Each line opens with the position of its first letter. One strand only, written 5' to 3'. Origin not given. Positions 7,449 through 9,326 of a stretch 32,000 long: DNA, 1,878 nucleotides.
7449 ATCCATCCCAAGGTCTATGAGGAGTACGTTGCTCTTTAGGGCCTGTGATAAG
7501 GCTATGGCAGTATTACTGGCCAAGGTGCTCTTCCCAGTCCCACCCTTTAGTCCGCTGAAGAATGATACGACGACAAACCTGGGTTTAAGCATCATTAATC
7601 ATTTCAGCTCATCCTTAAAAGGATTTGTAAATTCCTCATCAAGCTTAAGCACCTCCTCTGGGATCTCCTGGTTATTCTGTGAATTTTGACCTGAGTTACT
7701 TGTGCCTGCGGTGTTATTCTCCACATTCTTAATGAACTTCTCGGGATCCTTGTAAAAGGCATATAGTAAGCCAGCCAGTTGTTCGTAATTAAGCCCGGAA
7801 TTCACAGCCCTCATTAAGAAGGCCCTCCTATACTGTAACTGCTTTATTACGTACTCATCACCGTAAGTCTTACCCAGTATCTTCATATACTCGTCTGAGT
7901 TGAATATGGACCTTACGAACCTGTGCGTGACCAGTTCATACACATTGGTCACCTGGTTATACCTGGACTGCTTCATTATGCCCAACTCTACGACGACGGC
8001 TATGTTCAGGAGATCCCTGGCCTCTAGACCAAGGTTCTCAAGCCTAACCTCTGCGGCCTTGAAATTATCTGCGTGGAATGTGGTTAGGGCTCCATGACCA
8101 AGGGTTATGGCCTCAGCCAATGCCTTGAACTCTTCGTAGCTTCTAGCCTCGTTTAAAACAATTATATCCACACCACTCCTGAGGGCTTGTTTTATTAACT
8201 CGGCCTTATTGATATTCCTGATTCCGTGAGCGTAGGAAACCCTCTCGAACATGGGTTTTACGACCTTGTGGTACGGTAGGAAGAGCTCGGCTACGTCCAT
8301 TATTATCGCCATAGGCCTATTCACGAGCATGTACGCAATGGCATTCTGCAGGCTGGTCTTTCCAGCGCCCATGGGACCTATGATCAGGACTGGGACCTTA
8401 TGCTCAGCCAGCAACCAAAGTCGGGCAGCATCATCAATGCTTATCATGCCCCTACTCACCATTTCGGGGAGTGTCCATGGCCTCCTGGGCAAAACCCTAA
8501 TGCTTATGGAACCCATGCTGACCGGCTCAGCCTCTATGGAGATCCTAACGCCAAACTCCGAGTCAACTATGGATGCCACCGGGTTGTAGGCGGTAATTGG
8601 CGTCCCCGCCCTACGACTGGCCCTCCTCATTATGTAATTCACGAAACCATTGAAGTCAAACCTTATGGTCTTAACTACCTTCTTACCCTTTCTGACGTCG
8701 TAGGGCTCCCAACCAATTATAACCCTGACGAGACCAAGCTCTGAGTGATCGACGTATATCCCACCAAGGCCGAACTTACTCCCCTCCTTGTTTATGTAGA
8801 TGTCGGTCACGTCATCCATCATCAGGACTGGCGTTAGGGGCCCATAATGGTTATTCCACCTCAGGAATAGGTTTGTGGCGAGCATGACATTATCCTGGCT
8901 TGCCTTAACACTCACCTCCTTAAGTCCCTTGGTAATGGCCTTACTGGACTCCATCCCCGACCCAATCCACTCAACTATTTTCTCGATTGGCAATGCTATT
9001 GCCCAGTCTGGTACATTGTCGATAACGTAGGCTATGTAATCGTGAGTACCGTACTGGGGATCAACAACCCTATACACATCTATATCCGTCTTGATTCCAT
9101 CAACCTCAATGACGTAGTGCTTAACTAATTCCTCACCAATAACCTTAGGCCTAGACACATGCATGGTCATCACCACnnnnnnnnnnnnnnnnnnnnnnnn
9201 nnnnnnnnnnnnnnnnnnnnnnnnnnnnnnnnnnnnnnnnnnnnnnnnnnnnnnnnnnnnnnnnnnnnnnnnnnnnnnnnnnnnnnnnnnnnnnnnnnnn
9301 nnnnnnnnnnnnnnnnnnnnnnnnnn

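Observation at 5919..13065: Type IV pilus-like assembly locus with an unusual gene complement (two prepilins, two ORFan surface proteins, platform, ATPase, ParA/MinD, two small ORFans)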

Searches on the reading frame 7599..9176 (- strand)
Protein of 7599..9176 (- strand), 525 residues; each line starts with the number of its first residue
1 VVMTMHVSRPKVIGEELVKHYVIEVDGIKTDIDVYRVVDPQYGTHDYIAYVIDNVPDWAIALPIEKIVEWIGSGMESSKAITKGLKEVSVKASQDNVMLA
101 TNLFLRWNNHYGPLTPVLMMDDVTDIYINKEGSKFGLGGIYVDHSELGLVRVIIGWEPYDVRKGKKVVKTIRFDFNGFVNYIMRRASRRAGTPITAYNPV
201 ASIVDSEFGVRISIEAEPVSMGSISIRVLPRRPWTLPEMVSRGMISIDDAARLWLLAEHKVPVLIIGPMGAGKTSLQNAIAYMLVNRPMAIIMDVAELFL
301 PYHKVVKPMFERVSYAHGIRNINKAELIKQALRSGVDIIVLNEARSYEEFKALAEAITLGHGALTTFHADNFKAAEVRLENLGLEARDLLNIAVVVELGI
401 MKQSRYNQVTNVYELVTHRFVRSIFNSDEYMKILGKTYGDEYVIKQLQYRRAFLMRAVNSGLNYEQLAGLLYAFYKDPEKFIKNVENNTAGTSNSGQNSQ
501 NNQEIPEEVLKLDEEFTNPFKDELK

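Call 3: search_protein_families(library=pfam, proteins=[window:7599-9176:-], max_evalue=1)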
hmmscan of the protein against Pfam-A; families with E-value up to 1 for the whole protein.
window:7599-9176:- (525 aa): 15 families
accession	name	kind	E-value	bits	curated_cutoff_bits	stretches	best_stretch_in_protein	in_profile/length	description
PF00437.27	T2SSE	-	7.2e-19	68.1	24.9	1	214-391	96-267/370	Type II/IV secretion system protein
PF13476.12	AAA_23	-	0.00045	21.4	27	1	263-286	22-45/201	AAA domain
PF13555.12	AAA_29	-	0.0057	16.8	27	1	262-288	24-50/61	P-loop containing region of AAA domain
PF20720.3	nSTAND3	-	0.01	16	27.2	1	256-295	14-54/155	Novel STAND NTPase 3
PF14532.12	Sigma54_activ_2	-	0.022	15.4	25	1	250-281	11-42/138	Sigma-54 interaction domain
PF07728.20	AAA_5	-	0.022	15.2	22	1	262-293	1-32/139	AAA domain (dynein-related subfamily)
PF00004.35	AAA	-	0.029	15.3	21.2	1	263-299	1-35/131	ATPase family associated with various cellular activities (AAA)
PF12775.13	AAA_7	-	0.037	14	25.8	1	255-281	28-54/181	P-loop containing dynein motor region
PF02367.23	TsaE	-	0.04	14.3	26.6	1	258-284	19-45/128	Threonylcarbamoyl adenosine biosynthesis protein TsaE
PF13191.12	AAA_16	-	0.044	14.7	32.6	1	263-305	27-69/167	AAA ATPase domain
PF02463.25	SMC_N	-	0.051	13.4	40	1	263-287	27-51/220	RecF/RecN/SMC N terminal domain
PF13238.12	AAA_18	-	0.061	14.2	29.4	1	263-308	1-44/128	AAA domain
PF01637.24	ATPase_2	-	0.088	13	33.2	0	254-284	14-44/225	ATPase domain predominantly from Archaea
PF13401.12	AAA_22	-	0.12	13.1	27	1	261-343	6-92/130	AAA domain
PF00933.27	Glyco_hydro_3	-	0.13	12.1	27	1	320-361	260-300/316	Glycosyl hydrolase family 3 N terminal domain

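Call 4: search_protein_families(library=ncbifam, proteins=[window:7599-9176:-], max_evalue=1)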
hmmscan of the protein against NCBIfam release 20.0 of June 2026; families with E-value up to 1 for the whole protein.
window:7599-9176:- (525 aa): 28 families (the best 25 are shown)
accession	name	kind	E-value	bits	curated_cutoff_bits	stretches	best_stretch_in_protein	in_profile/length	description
TIGR03819.1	heli_sec_ATPase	hypoth_equivalog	8.3e-26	91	373.15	1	76-386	16-304/340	TadA family conjugal transfer-associated ATPase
NF058587.1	archaellum_moto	equivalog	7.9e-22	77.7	550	1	66-379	102-393/527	archaellum flagellar ATPase motor FlaI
NF053672.1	bindosome_BasE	exception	5.4e-21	74.9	1000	1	190-381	198-390/512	bindosome assembly system ATPase subunit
TIGR02788.1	VirB11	equivalog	3.6e-15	55.8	249.95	1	259-386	143-269/308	P-type DNA transfer ATPase VirB11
TIGR02782.1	TrbB_P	equivalog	2.2e-13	50.2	304.55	1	209-390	84-263/303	P-type conjugative transfer ATPase TrbB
NF041000.1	ATPase_ComGA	equivalog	4.1e-12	45.7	300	1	205-393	77-256/267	competence type IV pilus ATPase ComGA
NF010469.0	PRK13894.1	subfamily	1.4e-10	41.1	508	1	217-382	105-267/320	conjugal transfer ATPase TrbB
NF010407.0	PRK13833.1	subfamily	9.2e-10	38.4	499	1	219-432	103-315/323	conjugal transfer protein TrbB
NF053534.1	T4PilAsmATPsTfpB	equivalog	2.8e-07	29.3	850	1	259-403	335-469/584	type IV pilus assembly ATPase TfpB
NF010425.0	PRK13851.1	equivalog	3.5e-07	29.4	461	1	260-371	162-272/344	type IV secretion system protein VirB11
NF010475.0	PRK13900.1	equivalog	3.4e-06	26.4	389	1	259-379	159-279/333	type IV secretion system ATPase VirB11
TIGR01420.1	pilT_fam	subfamily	8.2e-06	25.3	319.1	1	257-379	119-239/343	PilT/PilU family type 4a pilus ATPase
TIGR02538.1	type_IV_pilB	equivalog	3.5e-05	22.6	675.65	1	263-403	319-449/564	type IV-A pilus assembly ATPase PilB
TIGR02525.1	plasmid_TraJ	equivalog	9.2e-05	21.6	368.3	1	263-387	152-278/372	plasmid transfer ATPase TraJ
TIGR02533.1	type_II_gspE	equivalog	9.9e-05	21.2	630.25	1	218-386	201-363/486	type II secretion system ATPase GspE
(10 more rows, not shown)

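Call 10: find_homologous_proteins(query=window:7599-9176:-, max_evalue=0.00001)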
Query window:7599-9176:- (525 aa): 99 proteins with E <= 0.00001 among 8000 candidates.
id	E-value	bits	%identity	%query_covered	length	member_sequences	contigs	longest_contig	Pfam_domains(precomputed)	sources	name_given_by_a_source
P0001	0.0e+0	1166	100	99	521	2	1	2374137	PF00437.27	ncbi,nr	ncbi:type II/IV secretion system ATPase subunit [Vulcanisaeta distributa]|nr:type II/IV secretion sy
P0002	0.0e+0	1011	85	99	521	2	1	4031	PF00437.27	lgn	-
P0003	2.1e-259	879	84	88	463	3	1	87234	PF00437.27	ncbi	-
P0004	2.5e-219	747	62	98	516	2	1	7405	PF00437.27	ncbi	ncbi:MAG: ATPase, T2SS/T4P/T4SS family [Vulcanisaeta sp.]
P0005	7.3e-219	746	62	97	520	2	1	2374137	PF00437.27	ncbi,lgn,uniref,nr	ncbi:type II/IV secretion system ATPase subunit [Vulcanisaeta distributa]|uniref:Type II secretion s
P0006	3.2e-187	641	60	90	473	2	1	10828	PF00437.27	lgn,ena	-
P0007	3.7e-182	625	58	90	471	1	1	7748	PF00437.27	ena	-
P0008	5.4e-151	522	51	98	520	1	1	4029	PF00437.27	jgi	-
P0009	1.2e-150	521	49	99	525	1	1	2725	PF00437.27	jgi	jgi:flagellar protein FlaI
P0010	3.7e-150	519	49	98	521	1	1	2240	PF00437.27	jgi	jgi:flagellar protein FlaI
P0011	1.3e-149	517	49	99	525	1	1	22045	PF00437.27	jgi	-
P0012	1.5e-149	517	49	99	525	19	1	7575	PF00437.27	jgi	-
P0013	1.8e-149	517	50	98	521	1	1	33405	PF00437.27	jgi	jgi:flagellar protein FlaI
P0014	1.2e-148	514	50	98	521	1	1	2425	PF00437.27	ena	-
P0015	1.4e-148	514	50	98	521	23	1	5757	PF00437.27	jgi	-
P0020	4.0e-148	512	49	99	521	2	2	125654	PF00437.27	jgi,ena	jgi:flagellar protein FlaI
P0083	5.0e-71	258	35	86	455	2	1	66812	PF00437.27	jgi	-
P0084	2.5e-70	256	35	91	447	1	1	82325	PF00437.27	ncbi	-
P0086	8.9e-14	69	24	64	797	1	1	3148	PF00437.27,PF23990.2,PF27713.1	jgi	jgi:type IV secretory pathway ATPase VirB11/archaellum biosynthesis ATPase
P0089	3.3e-12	64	27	50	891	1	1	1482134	PF23989.1,PF00437.27,PF23990.2,PF27713.1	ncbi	-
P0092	1.6e-8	52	29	54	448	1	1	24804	PF00437.27,PF27713.1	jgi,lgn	-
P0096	8.9e-8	49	31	30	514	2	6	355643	PF00437.27,PF27713.1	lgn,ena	-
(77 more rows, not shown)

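Call 11: find_related_loci(query=window:7599-9176:-, collection=genome_contigs, flank=10000)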
Query window:7599-9176:- (525 aa) in genome_contigs; peptide patterns used: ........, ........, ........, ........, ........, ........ (x = any residue, [..] = any of these).
65 stretches matched a pattern; 4 encode a relative of the query (tblastn E <= 1e-3); 3 distinct loci.
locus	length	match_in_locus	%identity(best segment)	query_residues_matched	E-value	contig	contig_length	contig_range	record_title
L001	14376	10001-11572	84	1-524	0e+0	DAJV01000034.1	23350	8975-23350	MAG TPA_asm: Vulcanisaeta sp. UBA163 UBA163_contig_2996, whole genome shotgun sequence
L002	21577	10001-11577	75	1-525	0e+0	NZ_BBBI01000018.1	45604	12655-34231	Vulcanisaeta distributa JCM 11216, whole genome shotgun sequence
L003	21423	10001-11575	83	1-525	0e+0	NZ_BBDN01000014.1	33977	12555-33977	Vulcanisaeta sp. JCM 16159, whole genome shotgun sequence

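Call 24: find_encoding_contigs(protein=P0005, flank=10000, max_places=3)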
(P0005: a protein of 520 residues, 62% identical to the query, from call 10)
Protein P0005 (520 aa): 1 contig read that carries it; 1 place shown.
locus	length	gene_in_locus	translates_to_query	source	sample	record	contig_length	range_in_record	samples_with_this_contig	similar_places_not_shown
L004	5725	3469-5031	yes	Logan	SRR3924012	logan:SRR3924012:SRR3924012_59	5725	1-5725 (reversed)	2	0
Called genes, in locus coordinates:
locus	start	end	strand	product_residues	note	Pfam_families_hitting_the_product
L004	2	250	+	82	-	?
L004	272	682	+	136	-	-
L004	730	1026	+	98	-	-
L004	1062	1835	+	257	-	-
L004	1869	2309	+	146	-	-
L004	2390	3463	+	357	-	-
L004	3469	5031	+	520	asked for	PF00437:T2SSE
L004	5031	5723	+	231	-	?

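Call 26: find_encoding_contigs(protein=P0020, flank=9000, max_places=2)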
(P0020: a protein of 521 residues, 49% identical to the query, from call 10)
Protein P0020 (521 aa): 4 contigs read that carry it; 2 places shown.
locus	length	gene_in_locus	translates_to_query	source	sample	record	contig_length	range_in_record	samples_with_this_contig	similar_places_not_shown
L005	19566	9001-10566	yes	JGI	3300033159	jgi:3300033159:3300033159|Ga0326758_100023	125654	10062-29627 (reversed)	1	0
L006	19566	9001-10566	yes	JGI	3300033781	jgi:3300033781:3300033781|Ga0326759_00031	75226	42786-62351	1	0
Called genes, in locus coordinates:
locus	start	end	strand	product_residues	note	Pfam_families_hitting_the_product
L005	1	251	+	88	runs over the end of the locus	-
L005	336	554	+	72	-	-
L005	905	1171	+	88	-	-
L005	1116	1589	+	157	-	-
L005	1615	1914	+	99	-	-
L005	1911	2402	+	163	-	-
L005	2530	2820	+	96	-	-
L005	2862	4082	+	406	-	-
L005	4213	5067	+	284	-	PF08271:Zn_Ribbon_TF (weak), PF11781:Zn_ribbon_RRN7 (weak)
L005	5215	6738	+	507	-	-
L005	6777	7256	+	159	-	-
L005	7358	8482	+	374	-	-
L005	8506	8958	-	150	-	-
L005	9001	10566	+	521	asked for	PF00437:T2SSE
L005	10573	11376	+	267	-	PF01656:CbiA (weak)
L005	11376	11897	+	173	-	-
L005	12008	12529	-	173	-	-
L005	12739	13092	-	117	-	-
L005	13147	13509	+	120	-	-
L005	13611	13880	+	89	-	-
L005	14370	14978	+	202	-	-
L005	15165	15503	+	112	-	-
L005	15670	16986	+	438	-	-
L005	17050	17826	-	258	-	-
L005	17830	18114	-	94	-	-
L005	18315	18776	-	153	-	-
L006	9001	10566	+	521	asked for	PF00437:T2SSE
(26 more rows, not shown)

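Call 27: find_encoding_contigs(protein=P0084, flank=9000, max_places=2)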
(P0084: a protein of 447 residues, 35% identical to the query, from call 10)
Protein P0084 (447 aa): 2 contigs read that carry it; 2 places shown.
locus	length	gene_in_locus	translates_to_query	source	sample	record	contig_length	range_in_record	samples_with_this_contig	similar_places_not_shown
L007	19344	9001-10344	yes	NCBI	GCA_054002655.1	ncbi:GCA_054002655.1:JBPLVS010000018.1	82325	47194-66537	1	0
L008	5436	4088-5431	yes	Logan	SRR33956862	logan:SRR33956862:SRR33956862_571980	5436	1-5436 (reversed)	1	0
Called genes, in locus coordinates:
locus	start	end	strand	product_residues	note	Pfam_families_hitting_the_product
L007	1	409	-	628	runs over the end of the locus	PF00270:DEAD (faint), PF04851:ResIII (faint), PF06733:DEAD_2, PF13307:Helicase_C_2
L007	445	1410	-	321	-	PF02779:Transket_pyr, PF02780:Transketolase_C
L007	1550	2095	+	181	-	PF01184:Gpr1_Fun34_YaaH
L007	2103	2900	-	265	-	PF13292:DXP_synthase_N, PF00456:Transketolase_N, PF00676:E1_dh (faint)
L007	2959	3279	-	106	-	PF01922:SRP19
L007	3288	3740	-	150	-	PF01201:Ribosomal_S8e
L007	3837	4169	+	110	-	PF04410:Gar1 (weak)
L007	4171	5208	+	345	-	PF05129:Zn_ribbon_Elf1 (faint), PF08271:Zn_Ribbon_TF, PF00382:TFIIB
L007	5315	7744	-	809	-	-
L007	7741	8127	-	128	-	-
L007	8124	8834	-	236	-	-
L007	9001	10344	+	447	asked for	PF00437:T2SSE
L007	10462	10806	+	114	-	-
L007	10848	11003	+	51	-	PF04758:Ribosomal_S30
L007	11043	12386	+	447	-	PF18195:GatD_N, PF00710:Asparaginase, PF17763:Asparaginase_C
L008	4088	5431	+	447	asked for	PF00437:T2SSE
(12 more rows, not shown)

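Call 28: find_encoding_contigs(protein=P0083, flank=9000, max_places=2)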
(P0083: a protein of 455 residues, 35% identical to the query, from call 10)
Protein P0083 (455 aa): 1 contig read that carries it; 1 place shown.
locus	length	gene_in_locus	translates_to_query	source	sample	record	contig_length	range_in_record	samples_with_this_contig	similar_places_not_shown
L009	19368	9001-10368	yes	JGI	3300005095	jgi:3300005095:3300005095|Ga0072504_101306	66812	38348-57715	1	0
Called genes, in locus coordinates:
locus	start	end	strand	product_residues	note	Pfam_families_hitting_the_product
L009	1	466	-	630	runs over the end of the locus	PF00270:DEAD (faint), PF04851:ResIII (faint), PF06733:DEAD_2, PF13307:Helicase_C_2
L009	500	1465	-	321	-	PF02779:Transket_pyr, PF02780:Transketolase_C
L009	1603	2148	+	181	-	PF01184:Gpr1_Fun34_YaaH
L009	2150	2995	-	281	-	PF13292:DXP_synthase_N, PF00456:Transketolase_N, PF00676:E1_dh (weak)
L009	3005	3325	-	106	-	PF01922:SRP19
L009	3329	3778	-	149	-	PF01201:Ribosomal_S8e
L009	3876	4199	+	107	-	-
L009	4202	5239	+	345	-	PF08271:Zn_Ribbon_TF, PF00382:TFIIB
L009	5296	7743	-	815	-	-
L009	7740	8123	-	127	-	-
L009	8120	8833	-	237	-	-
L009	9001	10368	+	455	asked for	PF00437:T2SSE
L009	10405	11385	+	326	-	-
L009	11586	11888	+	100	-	-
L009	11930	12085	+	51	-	PF04758:Ribosomal_S30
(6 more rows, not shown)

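Call 33: search_solved_structures(query=A1, max_evalue=10)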
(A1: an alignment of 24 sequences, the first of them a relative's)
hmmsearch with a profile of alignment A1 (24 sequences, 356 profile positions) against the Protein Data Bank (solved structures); distinct sequences matched with E-value up to 10: 1.
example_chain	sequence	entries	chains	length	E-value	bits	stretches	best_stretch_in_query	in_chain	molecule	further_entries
9x6f_A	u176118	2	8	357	0.64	12.4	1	201-257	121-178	Nicotinamide-nucleotide adenylyltransferase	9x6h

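Call 34: search_solved_structures(query=window:7599-9176:-, max_evalue=0.001)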
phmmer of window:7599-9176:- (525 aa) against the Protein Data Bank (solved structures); distinct sequences matched with E-value up to 0.001: 19.
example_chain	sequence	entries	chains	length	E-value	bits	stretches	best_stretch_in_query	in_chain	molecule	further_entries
2oap_1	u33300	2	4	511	8.7e-19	70.7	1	182-482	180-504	Type II secretion system protein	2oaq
4ii7_A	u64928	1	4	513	2.9e-15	59.1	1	33-388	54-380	FlaI ATPase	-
8rkd_E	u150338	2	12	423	7.9e-15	57.6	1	164-382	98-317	Pilus assembly ATPase CpaF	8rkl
8rjf_A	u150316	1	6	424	8e-15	57.6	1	164-382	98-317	Pilus assembly ATPase CpaF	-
9e24_A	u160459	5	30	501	1.5e-14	56.7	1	164-382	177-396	CpaF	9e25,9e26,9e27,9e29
4ihq_A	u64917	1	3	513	1.8e-14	56.4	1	33-388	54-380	FlaI ATPase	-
6bge_A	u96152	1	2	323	4.1e-09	38.8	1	155-385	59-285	VirB11-like protein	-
1g6o_A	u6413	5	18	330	4.3e-09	38.7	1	155-385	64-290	CAG-ALPHA | virB11 homolog | Cag-alfa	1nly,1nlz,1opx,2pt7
2gza_A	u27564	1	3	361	9.8e-06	27.6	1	262-384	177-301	Type IV secretion system protein VirB11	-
6olj_C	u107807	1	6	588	3.3e-05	25.9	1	250-386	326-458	Type IV pilus biogenesis ATPase PilB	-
5tsg_B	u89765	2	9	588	3.3e-05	25.9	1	250-386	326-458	Type IV pilus biogenesis ATPase PilB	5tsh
8dze_A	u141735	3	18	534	0.0001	24.3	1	264-395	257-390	BfpD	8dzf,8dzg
5zfr_A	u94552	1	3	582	0.00021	23.3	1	262-386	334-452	Type IV pilus biogenesis ATPase PilB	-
5it5_F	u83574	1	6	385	0.00023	23.1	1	263-403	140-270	ATP binding motif-containing protein PilF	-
5oiu_A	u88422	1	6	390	0.00024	23.1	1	263-403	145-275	Type IV pilus assembly protein PilF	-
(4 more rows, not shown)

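Call 39: predict_structure(alignment_id=A1)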
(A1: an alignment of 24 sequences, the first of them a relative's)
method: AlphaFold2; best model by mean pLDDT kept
length: 357 residues; sequences in the alignment: 24
mean_pLDDT: 85.4   pTM: 0.79
mean pLDDT of the five models: 85.4, 76.9, 71.7, 58.5, 57.4
residues with pLDDT >= 90: 113; 70-90: 219; 50-70: 25; < 50: 0
segments of 3 or more residues with pLDDT < 50: none
pLDDT, mean of each block of 10 residues (from residue 1): 85 90 90 88 80 86 87 91 92 89 86 69 69 81 82 95 91 89 94 89 87 86 83 89 86 91 90 89 87 77 64 71 90 89 93 81
secondary structure, 60 per line:
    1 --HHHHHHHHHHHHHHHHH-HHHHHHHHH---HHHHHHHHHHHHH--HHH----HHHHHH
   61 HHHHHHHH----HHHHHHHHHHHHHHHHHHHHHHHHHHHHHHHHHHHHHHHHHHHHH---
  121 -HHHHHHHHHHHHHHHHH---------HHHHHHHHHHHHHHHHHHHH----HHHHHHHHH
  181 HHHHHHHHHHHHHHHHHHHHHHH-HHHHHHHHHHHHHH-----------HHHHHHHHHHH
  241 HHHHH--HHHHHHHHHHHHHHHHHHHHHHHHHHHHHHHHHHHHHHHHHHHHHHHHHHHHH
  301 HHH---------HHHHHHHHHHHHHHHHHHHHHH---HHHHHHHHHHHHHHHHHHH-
elements in order: H3-19 H21-29 H33-45 H55-68 H73-117 H122-138 H148-167 H172-203 H205-218 H230-245 H248-303 H313-334 H338-356

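Call 42: fold_search(model_id=the predicted structure, library=pdb)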
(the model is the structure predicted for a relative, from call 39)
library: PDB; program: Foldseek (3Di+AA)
matches with E <= 10: 288; with E <= 0.001: 0
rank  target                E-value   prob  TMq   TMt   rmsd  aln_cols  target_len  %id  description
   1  7pr1_A                3.7e-01  0.28  0.20  0.14  29.2       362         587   14  Structure of CtAtm1 in the occluded conformation with ATP bound (released 2022-08-10)
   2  7rp5_A                4.2e-01  0.09  0.11  0.09  25.9       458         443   12  CLC-ec1 at pH 4.5 100mM Cl Turn (released 2022-11-16)
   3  7n59_A                4.5e-01  0.16  0.18  0.12  26.7       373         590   15  Structure of AtAtm3 in the inward-facing conformation with GSSG bound (released 2022-04-13)
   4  6lh0                  5.1e-01  0.12  0.13  0.14  23.0       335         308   10  Crystal structure of a cysteine-pair mutant (P10C-S291C) of a bacterial bile acid transporter in an inward-facing apo-st (released 2020-12-09)
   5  4jxy                  5.4e-01  0.18  0.16  0.18  23.2       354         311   11  CRYSTAL STRUCTURE OF POLYPRENYL SYNTHASE PATL_3739 (TARGET EFI-509195) FROM Pseudoalteromonas atlantica (released 2013-04-17)
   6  7psm_A                5.6e-01  0.15  0.17  0.12  28.2       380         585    9  S. cerevisiae Atm1 in MSP1D1 nanodiscs with bound AMP-PNP and Mg2+ (released 2021-12-29)
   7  9bd6_A                6.1e-01  0.14  0.18  0.12  30.2       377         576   15  PaMsbA in an occluded, outward conformation (released 2025-09-03)
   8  6lgv                  6.4e-01  0.10  0.13  0.14  23.3       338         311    9  Crystal structure of a cysteine-pair mutant (P10C-S291C) of a bacterial bile acid transporter in an inward-facing state  (released 2020-12-09)
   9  4n7x                  6.6e-01  0.08  0.11  0.12  23.4       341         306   10  The E254A mutant of the sodium bile acid symporter from Yersinia frederiksenii (released 2013-12-11)
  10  8qb4                  7.5e-01  0.08  0.13  0.11  26.1       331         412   12  Crystal structure of apo-GltTk obtained with in meso crystallization (H32 space group) (released 2024-09-11)
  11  6lgz                  7.9e-01  0.09  0.13  0.14  23.0       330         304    8  Crystal structure of a cysteine-pair mutant (P10C-S291C) of a bacterial bile acid transporter in an inward-facing state  (released 2020-12-09)
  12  4n7w_A                8.5e-01  0.09  0.13  0.14  22.4       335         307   10  Crystal Structure of the sodium bile acid symporter from Yersinia frederiksenii (released 2013-12-11)
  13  6lh1                  8.5e-01  0.08  0.13  0.14  22.5       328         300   12  Crystal structure of a cysteine-pair mutant (Y113C-P190C) of a bacterial bile acid transporter trapped in an outward-fac (released 2020-12-09)
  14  5ttp_A                9.7e-01  0.16  0.20  0.14  27.0       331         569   13  Cryo-EM structure of MsbA-nanodisc with ADP-vanadate (released 2017-09-20)
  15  3wjn_B                1.0e+00  0.09  0.13  0.15  22.6       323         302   12  Crystal structure of Octaprenyl Pyrophosphate synthase from Escherichia coli with farnesyl S-thiol-pyrophosphate (FSPP (released 2014-06-18)
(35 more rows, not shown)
